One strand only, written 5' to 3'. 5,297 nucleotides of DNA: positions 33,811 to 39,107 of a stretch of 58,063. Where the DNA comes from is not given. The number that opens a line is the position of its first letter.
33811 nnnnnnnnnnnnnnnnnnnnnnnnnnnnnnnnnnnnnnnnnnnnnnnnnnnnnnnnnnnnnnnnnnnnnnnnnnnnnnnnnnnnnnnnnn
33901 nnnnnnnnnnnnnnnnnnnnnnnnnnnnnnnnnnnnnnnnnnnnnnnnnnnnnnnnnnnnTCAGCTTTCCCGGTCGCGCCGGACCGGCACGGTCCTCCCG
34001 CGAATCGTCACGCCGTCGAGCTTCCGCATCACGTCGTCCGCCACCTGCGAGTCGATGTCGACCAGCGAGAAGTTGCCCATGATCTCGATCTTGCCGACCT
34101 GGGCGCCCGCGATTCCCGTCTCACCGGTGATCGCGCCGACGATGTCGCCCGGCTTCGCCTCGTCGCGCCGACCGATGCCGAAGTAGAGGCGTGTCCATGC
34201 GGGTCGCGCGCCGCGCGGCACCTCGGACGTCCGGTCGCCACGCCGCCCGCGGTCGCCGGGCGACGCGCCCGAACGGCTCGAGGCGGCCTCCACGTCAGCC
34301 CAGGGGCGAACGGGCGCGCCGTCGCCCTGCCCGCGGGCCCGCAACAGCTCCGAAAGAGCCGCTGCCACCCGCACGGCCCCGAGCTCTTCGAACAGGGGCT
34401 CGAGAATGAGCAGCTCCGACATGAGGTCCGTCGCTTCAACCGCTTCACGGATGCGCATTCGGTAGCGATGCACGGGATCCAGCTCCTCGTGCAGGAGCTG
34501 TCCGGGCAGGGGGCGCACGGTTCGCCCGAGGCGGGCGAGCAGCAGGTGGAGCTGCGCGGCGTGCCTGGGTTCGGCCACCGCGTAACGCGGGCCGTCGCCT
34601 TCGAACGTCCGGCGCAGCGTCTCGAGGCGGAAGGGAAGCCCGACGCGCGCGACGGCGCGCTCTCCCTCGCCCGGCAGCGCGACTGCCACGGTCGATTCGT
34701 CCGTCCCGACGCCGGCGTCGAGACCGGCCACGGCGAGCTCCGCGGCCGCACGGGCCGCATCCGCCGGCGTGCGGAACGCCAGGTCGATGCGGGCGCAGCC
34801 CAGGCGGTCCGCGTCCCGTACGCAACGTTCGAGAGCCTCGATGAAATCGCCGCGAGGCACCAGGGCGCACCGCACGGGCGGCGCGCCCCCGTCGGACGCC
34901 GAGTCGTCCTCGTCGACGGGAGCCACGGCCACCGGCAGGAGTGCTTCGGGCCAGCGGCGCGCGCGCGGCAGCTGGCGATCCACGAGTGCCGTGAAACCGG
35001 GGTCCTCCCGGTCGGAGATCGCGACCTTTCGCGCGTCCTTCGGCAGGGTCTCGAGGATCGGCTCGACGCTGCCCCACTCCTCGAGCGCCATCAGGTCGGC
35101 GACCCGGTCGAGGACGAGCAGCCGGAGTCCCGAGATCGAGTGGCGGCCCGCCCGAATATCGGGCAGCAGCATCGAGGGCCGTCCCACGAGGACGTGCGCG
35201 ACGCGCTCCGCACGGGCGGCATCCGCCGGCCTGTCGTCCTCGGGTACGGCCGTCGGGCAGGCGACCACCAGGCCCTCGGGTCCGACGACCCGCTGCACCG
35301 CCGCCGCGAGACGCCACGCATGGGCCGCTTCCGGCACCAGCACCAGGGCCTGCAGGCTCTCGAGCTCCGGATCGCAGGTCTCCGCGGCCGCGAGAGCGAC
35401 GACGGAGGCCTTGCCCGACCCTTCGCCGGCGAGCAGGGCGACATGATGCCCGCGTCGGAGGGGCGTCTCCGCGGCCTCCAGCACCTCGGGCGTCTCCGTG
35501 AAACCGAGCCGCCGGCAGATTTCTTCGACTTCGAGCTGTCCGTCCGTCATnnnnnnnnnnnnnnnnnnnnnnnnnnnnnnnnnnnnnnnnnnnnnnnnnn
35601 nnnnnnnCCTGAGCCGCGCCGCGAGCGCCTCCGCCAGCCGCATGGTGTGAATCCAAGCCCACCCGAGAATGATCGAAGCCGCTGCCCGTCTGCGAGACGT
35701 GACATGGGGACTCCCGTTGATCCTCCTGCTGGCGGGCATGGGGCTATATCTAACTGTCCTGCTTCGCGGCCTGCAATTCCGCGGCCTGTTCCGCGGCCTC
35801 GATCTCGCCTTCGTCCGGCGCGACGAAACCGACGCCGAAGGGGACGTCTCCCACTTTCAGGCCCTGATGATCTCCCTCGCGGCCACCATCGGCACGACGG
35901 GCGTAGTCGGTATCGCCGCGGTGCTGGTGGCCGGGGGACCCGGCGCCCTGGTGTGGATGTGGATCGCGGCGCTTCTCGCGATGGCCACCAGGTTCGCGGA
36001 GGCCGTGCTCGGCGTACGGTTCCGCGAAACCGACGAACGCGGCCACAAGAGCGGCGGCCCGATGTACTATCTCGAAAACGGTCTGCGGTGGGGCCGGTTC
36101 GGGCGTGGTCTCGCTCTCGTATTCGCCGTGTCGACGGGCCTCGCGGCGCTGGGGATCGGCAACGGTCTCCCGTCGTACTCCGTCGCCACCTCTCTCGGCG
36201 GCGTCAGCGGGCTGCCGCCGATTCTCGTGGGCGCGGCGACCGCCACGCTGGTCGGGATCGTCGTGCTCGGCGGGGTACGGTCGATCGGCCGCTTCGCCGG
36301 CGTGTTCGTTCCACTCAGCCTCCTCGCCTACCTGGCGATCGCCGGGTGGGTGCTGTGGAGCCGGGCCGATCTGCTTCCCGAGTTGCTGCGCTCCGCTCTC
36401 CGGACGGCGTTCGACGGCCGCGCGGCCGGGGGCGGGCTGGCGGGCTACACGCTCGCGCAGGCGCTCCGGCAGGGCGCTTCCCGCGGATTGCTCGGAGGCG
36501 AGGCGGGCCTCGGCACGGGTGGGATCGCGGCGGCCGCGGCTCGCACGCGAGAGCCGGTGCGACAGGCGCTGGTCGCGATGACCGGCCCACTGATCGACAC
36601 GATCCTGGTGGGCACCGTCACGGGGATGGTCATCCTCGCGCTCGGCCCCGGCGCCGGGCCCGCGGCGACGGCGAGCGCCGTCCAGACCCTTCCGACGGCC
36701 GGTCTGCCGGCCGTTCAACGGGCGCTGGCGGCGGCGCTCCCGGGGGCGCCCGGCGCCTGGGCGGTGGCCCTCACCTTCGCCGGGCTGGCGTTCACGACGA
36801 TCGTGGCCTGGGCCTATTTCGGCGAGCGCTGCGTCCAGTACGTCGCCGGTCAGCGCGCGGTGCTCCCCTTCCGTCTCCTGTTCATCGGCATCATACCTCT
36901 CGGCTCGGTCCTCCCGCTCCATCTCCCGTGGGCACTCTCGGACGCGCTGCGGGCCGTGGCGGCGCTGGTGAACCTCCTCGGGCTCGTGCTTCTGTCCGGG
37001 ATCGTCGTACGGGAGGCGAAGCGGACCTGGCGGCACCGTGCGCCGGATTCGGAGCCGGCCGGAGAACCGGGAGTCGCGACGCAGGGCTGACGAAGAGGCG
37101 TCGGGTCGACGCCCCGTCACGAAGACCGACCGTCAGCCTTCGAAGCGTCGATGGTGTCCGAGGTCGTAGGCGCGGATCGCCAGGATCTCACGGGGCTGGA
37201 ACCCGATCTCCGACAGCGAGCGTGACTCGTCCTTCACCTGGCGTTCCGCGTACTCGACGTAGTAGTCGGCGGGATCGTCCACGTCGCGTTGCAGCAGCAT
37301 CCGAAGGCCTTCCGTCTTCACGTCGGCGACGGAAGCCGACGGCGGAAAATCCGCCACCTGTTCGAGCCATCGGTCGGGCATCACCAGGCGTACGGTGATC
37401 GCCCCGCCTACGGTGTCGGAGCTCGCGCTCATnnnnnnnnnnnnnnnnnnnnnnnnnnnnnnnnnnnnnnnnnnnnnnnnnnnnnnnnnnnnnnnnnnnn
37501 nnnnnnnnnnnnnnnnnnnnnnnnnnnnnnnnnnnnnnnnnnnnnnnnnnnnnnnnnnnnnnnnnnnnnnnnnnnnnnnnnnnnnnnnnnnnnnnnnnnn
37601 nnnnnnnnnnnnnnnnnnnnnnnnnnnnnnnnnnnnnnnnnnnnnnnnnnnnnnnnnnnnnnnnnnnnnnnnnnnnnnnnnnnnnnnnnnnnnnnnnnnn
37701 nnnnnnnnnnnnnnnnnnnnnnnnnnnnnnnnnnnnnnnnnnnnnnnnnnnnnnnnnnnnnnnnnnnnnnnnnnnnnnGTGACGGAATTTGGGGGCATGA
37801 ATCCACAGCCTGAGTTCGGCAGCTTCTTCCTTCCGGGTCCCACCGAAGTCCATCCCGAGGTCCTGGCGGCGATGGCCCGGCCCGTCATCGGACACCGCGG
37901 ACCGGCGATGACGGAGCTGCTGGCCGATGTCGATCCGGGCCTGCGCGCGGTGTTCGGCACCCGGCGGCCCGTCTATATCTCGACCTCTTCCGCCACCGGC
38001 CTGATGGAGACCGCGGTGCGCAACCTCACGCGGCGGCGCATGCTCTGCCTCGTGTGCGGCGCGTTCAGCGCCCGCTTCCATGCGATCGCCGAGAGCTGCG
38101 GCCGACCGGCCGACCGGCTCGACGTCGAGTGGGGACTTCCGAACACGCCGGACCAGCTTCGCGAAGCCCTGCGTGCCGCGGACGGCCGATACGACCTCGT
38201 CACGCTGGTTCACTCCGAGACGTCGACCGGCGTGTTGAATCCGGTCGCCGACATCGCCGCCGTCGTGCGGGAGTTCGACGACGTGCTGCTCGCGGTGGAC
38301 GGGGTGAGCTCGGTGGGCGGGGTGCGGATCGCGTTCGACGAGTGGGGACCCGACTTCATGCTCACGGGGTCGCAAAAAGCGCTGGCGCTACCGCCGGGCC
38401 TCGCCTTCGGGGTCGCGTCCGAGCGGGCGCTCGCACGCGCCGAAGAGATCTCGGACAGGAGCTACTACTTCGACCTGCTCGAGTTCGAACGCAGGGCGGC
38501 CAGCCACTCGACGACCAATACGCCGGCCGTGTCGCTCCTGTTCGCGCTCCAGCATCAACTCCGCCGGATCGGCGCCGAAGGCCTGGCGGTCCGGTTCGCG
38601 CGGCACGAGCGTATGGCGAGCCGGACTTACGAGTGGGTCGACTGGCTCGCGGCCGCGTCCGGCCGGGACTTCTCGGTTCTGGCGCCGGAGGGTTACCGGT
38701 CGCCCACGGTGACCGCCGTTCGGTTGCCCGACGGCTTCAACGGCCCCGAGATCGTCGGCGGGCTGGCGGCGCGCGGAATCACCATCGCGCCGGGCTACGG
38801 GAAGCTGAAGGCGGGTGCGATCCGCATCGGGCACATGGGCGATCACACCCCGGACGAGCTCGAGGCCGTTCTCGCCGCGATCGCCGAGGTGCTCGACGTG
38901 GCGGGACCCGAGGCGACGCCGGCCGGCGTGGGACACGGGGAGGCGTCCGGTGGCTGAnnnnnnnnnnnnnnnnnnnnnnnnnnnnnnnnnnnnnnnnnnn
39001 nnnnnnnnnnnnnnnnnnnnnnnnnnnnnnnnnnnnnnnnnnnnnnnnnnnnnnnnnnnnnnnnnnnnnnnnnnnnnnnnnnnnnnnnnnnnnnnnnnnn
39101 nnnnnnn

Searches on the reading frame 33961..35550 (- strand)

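Call 21: search_protein_families(library=pfam, proteins=[window:33961-35550:-], max_evalue=0.001)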
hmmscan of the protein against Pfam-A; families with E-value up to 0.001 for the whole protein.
window:33961-35550:- (529 aa): 2 families
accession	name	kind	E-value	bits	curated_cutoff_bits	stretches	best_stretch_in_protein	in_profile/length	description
PF03880.21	DbpA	-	1.3e-23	83.3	25.6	1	454-524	1-71/72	DbpA RNA binding domain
PF00270.35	DEAD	-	4.6e-10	39.9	26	1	30-179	10-157/167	DEAD/DEAH box helicase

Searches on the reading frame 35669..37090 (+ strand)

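Call 6: search_protein_families(library=pfam, proteins=[window:35669-37090:+], max_evalue=0.01)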
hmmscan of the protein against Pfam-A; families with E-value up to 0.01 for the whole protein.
window:35669-37090:+ (473 aa): 1 family
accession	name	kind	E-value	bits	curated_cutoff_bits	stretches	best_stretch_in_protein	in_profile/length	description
PF01235.23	Na_Ala_symp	-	2.5e-102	343.6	24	1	51-455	4-381/392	Sodium:alanine symporter family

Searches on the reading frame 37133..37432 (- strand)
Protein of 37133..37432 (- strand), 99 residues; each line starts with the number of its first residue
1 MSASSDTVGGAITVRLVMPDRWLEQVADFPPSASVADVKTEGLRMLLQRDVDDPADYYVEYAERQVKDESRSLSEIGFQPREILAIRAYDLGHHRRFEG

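Call 6: search_protein_families(library=pfam, proteins=[window:37133-37432:-], max_evalue=0.01)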
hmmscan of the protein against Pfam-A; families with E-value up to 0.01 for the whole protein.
window:37133-37432:- (99 aa): 0 families

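Call 7: search_protein_families(library=ncbifam, proteins=[window:37133-37432:-], max_evalue=0.01)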
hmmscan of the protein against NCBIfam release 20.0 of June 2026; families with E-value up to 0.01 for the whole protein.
window:37133-37432:- (99 aa): 0 families

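Call 66: find_homologous_proteins(query=window:37133-37432:-, max_evalue=0.001)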
Query window:37133-37432:- (99 aa): 182 proteins with E <= 0.001 among 183 candidates; the best 120 are listed.
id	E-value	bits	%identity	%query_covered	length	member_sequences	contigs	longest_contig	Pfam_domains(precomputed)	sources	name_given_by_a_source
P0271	2.5e-53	196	93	100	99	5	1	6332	-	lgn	-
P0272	6.9e-50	185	88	100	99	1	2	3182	-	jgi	jgi:hypothetical protein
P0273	3.6e-48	179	86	100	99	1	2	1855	-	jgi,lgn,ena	-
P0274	4.2e-48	179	82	100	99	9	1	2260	-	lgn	-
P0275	2.2e-47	177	81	100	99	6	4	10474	-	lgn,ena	-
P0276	4.9e-47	176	82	100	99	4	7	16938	-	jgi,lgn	-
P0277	1.0e-46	175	82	100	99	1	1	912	-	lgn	-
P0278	7.7e-44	165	77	100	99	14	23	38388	-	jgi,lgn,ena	jgi:hypothetical protein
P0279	1.2e-43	165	76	100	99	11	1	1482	-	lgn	-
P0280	3.1e-43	163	76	100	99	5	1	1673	-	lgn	-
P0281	3.5e-43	163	77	100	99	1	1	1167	-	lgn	-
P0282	4.9e-43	163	76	100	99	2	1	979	-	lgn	-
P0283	5.1e-43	163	75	100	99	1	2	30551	-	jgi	jgi:hypothetical protein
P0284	1.0e-42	162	77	100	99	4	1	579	-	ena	-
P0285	1.0e-42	162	75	100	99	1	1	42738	-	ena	-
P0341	4.2e-35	137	68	100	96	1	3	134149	-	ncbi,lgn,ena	-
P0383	6.0e-32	127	58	99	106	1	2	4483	-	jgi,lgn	jgi:hypothetical protein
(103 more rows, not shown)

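Call 73: predict_structure(alignment_id=A4)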
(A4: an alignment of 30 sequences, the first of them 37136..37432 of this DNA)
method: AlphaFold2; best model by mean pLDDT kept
length: 99 residues; sequences in the alignment: 30
mean_pLDDT: 70.2   pTM: 0.56
mean pLDDT of the five models: 70.2, 62.3, 55.6, 48.1, 45.5
residues with pLDDT >= 90: 0; 70-90: 68; 50-70: 15; < 50: 16
segments of 3 or more residues with pLDDT < 50: 1-8, 92-99
pLDDT, mean of each block of 10 residues (from residue 1): 43 79 80 84 74 71 76 78 71 44
secondary structure, 60 per line:
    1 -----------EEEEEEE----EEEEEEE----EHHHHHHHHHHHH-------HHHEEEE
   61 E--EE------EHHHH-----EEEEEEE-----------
elements in order: E12-18 E23-29 H35-46 E57-61 H73-76 E82-88

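Call 75: fold_search(model_id=the predicted structure, library=pdb)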
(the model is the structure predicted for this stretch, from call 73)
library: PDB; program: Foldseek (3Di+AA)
matches with E <= 10: 1759; with E <= 0.001: 456
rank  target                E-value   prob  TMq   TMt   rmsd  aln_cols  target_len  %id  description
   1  2kan_MODEL_1_A        7.8e-06  1.00  0.68  0.71   6.9        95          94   13  Solution NMR structure of ubiquitin-like domain of Arabidopsis thaliana protein At2g32350. Northeast Structura (released 2008-11-25)
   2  1wjn_MODEL_1_A        1.1e-05  1.00  0.65  0.66   4.7        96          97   18  Solution structure of the C-terminal ubiquitin-like domain of mouse tubulin-specific chaperone e (released 2004-11-29)
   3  5hpl_C                2.1e-05  1.00  0.63  0.76   1.8        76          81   17  System-wide modulation of HECT E3 ligases with selective ubiquitin variant probes: Rsp5 and UbV R5.4 (released 2016-03-16)
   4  2n7d_MODEL_1_A        2.2e-05  1.00  0.62  0.63   5.8        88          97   18  Solution structure of the UBL domain of human Ddi2 (released 2016-07-20)
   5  9m9g_MODEL_1_A        2.9e-05  1.00  0.69  0.80   3.0        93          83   15  NMR structure of ProteinMPNN-designed ubiquitin variant R10 (released 2026-02-11)
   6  9m1m_E                3.3e-05  1.00  0.61  0.13   3.0        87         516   16  Cryo-EM structure of the TBC-DEC-Arl2-alpha-beta-tubulin complex with GDP-AlFx (released 2025-10-22)
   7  8vk8_B                4.6e-05  1.00  0.63  0.79   1.9        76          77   16  Structure of UbV.d2.1 in complex with Ube2d2 (released 2024-09-25)
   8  2mlb_MODEL_1_A        4.6e-05  1.00  0.64  0.78   2.7        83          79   20  NMR solution structure of a computational designed protein based on template of human erythrocytic ubiquitin (released 2014-10-29)
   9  6xx0_C                5.0e-05  1.00  0.66  0.83   1.9        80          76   15  Crystal structure of NEMO in complex with Ubv-LIN (released 2021-02-03)
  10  8peq_L                5.0e-05  1.00  0.62  0.42   2.3        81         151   17  Complex of diubiquitin-derived artificial binding protein (Affilin) variant Af2 with its target oncofetal fibronectin  (released 2024-06-26)
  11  6jky_C                5.3e-05  1.00  0.66  0.83   1.9        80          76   16  Crystal structure of MvcA-UBE2N-Ub complex from Legionella pneumophila (released 2019-12-18)
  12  6njd_C                5.3e-05  1.00  0.68  0.49   2.4        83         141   14  Crystal structure of RavD (residues 1-200) from Legionella pneumophila (strain Corby) complexed with Met-1 linked di-u (released 2019-05-22)
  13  5nlj_A                5.3e-05  1.00  0.62  0.83   1.8        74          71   16  Crystal structure of Zn3-E16V human ubiquitin (hUb) mutant adduct, from a solution 70 mM zinc acetate/20% v/v TFE/1.3  (released 2017-04-26)
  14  2mi8_MODEL_1_A        5.3e-05  1.00  0.65  0.82   2.6        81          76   17  Solution structure of lysine-free (K0) ubiquitin (released 2014-04-02)
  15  9m1l_E                5.3e-05  1.00  0.64  0.14   3.4        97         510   15  Cryo-EM structure of the TBC-DE-Arl2-alpha-beta-tubulin complex with GTP (released 2025-10-22)
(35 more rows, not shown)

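Call 76: find_encoding_contigs(protein=P0341, flank=10000, max_places=2)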
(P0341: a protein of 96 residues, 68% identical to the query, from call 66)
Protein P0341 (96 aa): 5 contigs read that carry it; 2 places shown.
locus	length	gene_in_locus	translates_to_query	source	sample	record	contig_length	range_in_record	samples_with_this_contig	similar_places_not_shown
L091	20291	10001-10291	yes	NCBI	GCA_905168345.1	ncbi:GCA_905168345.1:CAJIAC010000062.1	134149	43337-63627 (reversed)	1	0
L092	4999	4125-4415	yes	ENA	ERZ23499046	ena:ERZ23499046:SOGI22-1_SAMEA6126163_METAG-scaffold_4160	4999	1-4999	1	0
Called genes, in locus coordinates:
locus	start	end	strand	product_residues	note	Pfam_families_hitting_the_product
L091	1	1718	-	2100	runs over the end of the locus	PF14349:SprA_N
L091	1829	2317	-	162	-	-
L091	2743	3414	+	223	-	-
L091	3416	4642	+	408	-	PF00155:Aminotran_1_2, PF01041:DegT_DnrJ_EryC1 (faint)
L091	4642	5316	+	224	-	PF00834:Ribul_P_3_epim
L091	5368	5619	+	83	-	PF02597:ThiS (weak)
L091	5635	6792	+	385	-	PF00899:ThiF, PF00581:Rhodanese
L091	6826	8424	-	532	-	PF00389:2-Hacid_dh, PF02826:2-Hacid_dh_C, PF19304:PGDH_inter, PF01842:ACT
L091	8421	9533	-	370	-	PF00266:Aminotran_5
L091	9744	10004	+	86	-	-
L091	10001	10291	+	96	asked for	-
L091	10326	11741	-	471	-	PF01235:Na_Ala_symp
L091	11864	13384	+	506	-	PF00270:DEAD (weak), PF03880:DbpA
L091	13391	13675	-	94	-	PF00216:Bac_DNA_binding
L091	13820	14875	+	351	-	PF07885:Ion_trans_2, PF01488:Shikimate_DH (faint), PF02254:TrkA_N, PF02080:TrkA_C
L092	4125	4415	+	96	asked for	-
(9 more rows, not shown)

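Call 77: find_encoding_contigs(protein=P0383, flank=10000, max_places=2)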
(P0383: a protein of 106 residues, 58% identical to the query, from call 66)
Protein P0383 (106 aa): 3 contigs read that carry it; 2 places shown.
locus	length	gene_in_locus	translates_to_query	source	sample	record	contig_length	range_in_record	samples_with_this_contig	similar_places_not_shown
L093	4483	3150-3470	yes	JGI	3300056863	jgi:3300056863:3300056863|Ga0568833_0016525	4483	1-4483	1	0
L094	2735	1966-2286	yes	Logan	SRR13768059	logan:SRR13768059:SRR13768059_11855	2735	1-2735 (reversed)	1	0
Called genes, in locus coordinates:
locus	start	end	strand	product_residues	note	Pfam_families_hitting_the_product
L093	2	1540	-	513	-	?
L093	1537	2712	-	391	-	PF00266:Aminotran_5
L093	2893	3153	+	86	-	-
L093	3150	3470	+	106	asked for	-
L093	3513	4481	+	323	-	?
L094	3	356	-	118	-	?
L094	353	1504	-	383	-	PF00266:Aminotran_5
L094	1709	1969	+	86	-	-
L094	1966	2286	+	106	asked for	-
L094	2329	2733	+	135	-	?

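Call 81: search_protein_families(library=padloc, proteins=[window:37133-37432:-], max_evalue=0.01)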
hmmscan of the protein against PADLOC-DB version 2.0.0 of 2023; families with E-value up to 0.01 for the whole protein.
window:37133-37432:- (99 aa): 0 families

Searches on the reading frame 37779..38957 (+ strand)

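Call 6: search_protein_families(library=pfam, proteins=[window:37779-38957:+], max_evalue=0.01)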
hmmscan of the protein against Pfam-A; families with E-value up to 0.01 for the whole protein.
window:37779-38957:+ (392 aa): 1 family
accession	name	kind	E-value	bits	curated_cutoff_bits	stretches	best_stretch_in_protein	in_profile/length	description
PF00266.25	Aminotran_5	-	1.9e-15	57.1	21.5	1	55-337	52-336/371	Aminotransferase class-V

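Call 22: search_protein_families(library=ncbifam, proteins=[window:37779-38957:+], max_evalue=0.00001)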
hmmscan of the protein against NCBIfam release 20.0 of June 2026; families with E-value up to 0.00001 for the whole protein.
window:37779-38957:+ (392 aa): 7 families
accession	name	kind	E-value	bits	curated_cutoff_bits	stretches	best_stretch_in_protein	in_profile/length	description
NF045640.1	AspGlyoxATaseBhcA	equivalog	4.5e-55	187.2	650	1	16-368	7-360/395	L-aspartate--glyoxylate aminotransferase BhcA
TIGR03301.1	PhnW-AepZ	equivalog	8.2e-49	166.9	360.8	1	17-371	3-354/355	2-aminoethylphosphonate aminotransferase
NF046070.1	PyrdoxPyrvTramin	equivalog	2.3e-43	148.4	600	1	19-372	11-364/369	pyridoxamine--pyruvate transaminase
TIGR02326.1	transamin_PhnW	equivalog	7.3e-32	110.9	400.8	1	84-372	77-360/363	2-aminoethylphosphonate--pyruvate transaminase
NF010006.0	PRK13479.1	equivalog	8.4e-32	110.7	296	1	76-374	69-363/369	2-aminoethylphosphonate--pyruvate transaminase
TIGR01366.1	serC_3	equivalog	3.5e-25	88.9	401.65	1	17-373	7-359/361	phosphoserine transaminase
TIGR04343.1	egtE_PLP_lyase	equivalog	2.4e-06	26.6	400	1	68-215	76-217/370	ergothioneine biosynthesis PLP-dependent enzyme EgtE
